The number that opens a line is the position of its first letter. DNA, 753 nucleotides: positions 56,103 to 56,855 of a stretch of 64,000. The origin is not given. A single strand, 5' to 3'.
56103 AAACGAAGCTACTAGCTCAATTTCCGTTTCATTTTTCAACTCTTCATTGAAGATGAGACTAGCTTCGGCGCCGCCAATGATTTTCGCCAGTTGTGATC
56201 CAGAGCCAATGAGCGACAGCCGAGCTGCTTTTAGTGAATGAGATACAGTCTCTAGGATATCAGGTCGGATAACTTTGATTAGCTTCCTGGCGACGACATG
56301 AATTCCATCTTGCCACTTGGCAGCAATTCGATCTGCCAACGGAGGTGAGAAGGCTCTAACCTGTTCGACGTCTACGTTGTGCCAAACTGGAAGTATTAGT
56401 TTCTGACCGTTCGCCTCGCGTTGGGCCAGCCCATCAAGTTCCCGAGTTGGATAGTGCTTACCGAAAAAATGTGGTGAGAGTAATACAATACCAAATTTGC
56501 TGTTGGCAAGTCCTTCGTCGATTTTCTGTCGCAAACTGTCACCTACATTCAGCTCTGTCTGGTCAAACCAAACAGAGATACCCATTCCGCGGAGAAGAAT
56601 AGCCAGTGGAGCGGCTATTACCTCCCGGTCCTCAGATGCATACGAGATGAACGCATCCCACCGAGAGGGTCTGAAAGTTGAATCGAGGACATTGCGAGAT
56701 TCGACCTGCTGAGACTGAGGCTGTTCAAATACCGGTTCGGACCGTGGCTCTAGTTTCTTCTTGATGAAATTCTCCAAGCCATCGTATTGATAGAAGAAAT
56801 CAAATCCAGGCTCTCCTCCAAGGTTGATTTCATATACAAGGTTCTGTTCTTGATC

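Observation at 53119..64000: AT-richer accessory island packed with nuclease, NADase and RM-type genes starts at tRNA-Pro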

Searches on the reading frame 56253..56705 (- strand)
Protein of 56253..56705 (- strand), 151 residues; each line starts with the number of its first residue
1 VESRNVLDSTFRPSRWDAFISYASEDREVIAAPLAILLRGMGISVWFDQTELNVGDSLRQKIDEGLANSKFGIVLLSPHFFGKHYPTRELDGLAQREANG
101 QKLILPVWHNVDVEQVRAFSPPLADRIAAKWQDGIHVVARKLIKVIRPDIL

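Call 84: search_solved_structures(query=window:56253-56705:-, max_evalue=1e-20, show_alignments=4)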
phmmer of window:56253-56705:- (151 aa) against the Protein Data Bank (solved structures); distinct sequences matched with E-value up to 1e-20: 7.
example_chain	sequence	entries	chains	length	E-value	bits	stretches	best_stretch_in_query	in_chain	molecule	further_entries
4lzp_B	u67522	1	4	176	3.2e-40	140.4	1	13-140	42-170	Putative uncharacterized protein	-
4c7m_A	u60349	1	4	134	8.6e-40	139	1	16-140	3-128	Toll/interleukin-1 receptor domain-containing protein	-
4lqc_A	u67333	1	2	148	5.3e-39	136.4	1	15-142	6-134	TcpB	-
8g83_A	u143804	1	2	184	2.1e-37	131.2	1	13-146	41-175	NAD(+) hydrolase AbTIR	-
7uwg_A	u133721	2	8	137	2.8e-37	130.8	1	15-146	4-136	Molecular chaperone Tir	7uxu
7uxr_A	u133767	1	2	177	2.4e-36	127.8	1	13-136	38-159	TIR domain protein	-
3h16_A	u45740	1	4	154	9.8e-35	122.6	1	10-145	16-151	TIR protein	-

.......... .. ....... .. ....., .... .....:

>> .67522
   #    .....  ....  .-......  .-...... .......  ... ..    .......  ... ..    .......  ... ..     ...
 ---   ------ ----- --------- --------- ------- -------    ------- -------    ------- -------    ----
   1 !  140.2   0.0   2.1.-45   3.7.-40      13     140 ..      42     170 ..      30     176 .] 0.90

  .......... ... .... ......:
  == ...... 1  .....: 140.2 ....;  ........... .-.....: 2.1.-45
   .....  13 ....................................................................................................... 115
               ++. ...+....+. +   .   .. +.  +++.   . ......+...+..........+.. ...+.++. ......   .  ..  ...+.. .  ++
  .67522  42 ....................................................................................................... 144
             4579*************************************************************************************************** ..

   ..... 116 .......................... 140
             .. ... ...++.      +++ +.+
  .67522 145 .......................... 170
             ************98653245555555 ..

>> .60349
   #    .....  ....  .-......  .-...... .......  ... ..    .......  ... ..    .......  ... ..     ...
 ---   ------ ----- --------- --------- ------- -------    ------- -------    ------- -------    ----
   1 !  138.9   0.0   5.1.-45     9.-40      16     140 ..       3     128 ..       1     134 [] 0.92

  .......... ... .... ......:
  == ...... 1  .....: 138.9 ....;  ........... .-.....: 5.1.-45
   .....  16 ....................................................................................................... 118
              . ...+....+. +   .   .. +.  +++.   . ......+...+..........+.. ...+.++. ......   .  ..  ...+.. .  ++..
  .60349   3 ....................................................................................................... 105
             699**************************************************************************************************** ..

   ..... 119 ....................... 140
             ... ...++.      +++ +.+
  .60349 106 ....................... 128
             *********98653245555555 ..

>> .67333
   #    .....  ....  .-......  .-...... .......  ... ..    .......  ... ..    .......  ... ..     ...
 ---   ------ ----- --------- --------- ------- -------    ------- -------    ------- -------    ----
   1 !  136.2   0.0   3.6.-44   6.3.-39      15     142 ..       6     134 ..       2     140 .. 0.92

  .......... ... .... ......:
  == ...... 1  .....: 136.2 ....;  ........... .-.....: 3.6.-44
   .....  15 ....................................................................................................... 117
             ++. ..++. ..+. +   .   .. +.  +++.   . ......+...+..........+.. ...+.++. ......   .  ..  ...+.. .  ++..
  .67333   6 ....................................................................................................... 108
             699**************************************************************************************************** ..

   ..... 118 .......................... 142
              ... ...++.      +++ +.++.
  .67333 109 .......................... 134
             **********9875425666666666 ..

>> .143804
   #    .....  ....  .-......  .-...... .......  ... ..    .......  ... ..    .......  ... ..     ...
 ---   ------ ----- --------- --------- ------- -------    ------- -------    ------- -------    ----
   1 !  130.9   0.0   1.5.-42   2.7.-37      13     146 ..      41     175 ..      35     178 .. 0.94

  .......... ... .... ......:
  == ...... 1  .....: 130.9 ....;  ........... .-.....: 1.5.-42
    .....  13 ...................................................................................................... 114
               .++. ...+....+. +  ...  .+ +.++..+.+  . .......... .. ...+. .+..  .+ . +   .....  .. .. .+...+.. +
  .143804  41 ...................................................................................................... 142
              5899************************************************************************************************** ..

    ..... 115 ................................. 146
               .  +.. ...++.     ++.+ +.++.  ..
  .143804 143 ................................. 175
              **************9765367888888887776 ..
